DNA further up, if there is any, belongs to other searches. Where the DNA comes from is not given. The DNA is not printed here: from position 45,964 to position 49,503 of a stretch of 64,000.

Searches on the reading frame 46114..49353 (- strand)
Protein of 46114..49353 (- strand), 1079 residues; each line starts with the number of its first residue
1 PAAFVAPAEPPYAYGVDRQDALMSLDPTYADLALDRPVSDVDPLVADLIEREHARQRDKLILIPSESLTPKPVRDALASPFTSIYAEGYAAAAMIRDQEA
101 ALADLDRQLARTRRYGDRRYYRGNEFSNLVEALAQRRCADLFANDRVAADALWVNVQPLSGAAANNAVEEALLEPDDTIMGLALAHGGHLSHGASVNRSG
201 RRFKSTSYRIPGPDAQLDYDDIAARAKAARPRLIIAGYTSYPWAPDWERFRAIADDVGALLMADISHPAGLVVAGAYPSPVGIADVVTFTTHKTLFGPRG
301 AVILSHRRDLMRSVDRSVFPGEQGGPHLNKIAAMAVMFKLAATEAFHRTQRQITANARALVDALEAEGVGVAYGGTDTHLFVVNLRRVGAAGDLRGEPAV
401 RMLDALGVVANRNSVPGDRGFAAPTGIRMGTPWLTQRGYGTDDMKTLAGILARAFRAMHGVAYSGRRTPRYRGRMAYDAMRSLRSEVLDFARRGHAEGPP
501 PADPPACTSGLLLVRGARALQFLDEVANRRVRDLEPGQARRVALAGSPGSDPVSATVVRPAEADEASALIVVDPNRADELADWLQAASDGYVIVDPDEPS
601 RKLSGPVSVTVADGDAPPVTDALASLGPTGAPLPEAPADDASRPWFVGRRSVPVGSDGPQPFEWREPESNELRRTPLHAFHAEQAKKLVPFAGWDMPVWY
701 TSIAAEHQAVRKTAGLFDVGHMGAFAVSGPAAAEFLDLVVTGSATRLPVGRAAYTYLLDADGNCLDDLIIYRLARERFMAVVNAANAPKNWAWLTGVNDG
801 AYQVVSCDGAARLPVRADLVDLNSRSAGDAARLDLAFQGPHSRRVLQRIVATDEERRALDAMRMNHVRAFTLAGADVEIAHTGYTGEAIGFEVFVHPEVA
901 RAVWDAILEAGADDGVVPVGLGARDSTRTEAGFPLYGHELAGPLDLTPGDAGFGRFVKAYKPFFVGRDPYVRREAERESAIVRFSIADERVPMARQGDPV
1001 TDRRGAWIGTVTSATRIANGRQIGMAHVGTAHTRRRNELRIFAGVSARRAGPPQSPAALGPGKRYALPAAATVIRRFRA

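Call 50: search_protein_families(library=ncbifam, proteins=[window:46114-49353:-], max_evalue=0.001)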
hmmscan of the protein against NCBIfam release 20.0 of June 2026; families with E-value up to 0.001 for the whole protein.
window:46114-49353:- (1079 aa): 12 families
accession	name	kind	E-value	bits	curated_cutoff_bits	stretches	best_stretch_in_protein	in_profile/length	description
NF000586.1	PRK00011.1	subfamily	3.6e-117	391.5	335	2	115-457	48-380/404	serine hydroxymethyltransferase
NF001567.0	PRK00389.1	subfamily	3.4e-86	289.4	300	1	671-1031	2-329/359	glycine cleavage system aminomethyltransferase GcvT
NF010094.0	PRK13580.1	equivalog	1.2e-78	264.9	735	2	177-465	169-455/496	glycine hydroxymethyltransferase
TIGR00528.1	gcvT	equivalog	3.8e-71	239.9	235.85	1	672-1032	1-334/362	glycine cleavage system aminomethyltransferase GcvT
NF010093.0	PRK13579.1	equivalog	1.9e-58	198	459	1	668-1038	5-344/371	glycine cleavage system aminomethyltransferase GcvT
NF053776.1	TmaoDeMthMsil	equivalog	1.2e-50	172.9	1100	1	668-1040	381-733/763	trimethylamine N-oxide demethylase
TIGR01372.1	soxA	subfamily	1.4e-45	155.5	1164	1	672-1040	607-969/996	sarcosine oxidase subunit alpha family protein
TIGR04506.1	F_threo_transal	equivalog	9.4e-28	97.3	650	1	46-453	7-379/609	fluorothreonine transaldolase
NF009133.0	PRK12486.1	equivalog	4.3e-21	75.2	410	2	835-1041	153-352/369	dimethylsulfoniopropionate demethylase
NF047885.1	VanMgalDeMLigM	equivalog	6.7e-16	58.3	580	1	699-933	31-250/461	vanillate/3-O-methylgallate O-demethylase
NF047633.1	SyrngDmethDesA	equivalog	6.7e-16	57.8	800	1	696-932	29-248/453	syringate O-demethylase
NF005394.0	PRK06939.1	equivalog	0.00031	19.6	460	1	160-373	110-322/397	glycine C-acetyltransferase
